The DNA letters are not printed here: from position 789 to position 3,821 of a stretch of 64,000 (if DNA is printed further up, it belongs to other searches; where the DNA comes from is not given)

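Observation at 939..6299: Telomere-adjacent head-to-head pair of large, anciently duplicated membrane-anchored proteins of unknown family sharing a bidirectional promoter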

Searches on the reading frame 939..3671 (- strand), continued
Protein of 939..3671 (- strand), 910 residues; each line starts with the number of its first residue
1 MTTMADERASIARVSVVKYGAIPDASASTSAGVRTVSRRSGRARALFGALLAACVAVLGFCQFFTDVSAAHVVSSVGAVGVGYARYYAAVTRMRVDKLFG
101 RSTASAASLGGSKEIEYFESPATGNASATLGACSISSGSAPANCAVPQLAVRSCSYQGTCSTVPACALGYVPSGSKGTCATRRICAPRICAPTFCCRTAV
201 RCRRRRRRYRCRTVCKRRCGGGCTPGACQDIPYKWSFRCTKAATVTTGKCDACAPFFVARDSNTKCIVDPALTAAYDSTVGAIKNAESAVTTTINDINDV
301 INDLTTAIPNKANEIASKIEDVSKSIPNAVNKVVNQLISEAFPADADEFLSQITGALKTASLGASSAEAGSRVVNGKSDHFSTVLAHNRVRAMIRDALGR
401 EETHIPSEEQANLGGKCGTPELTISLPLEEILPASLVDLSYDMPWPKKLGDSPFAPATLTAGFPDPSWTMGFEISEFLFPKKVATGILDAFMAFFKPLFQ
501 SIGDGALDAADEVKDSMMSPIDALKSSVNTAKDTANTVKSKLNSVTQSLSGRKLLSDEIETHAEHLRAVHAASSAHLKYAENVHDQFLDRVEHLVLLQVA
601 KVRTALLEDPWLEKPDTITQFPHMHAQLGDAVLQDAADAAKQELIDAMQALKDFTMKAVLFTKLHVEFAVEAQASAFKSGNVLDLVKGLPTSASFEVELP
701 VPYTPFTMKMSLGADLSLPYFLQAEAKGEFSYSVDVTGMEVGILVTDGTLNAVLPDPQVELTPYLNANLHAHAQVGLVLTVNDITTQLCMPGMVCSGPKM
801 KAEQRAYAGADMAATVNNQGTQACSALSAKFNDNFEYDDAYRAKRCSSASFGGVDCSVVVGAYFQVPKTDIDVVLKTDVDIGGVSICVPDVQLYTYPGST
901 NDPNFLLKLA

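Call 76: search_protein_families(library=pfam, proteins=[L062:447-4847:+, L062:5081-7243:+, L019:4130-6061:+], max_evalue=0.001)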
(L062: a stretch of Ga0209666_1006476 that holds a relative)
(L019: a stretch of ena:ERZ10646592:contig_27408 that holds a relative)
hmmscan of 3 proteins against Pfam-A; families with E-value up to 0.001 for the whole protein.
L062:447-4847:+ (1466 aa): 1 family
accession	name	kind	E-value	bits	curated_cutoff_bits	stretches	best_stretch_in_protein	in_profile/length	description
PF14200.12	RicinB_lectin_2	-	0.00042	21.4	25.6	1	150-224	5-80/89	Ricin-type beta-trefoil lectin domain-like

L062:5081-7243:+ (720 aa): 0 families

L019:4130-6061:+ (643 aa): 1 family
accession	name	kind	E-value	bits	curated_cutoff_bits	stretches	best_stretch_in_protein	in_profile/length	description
PF01465.25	GRIP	-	0.00025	21.3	24.4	1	553-580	4-30/44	GRIP domain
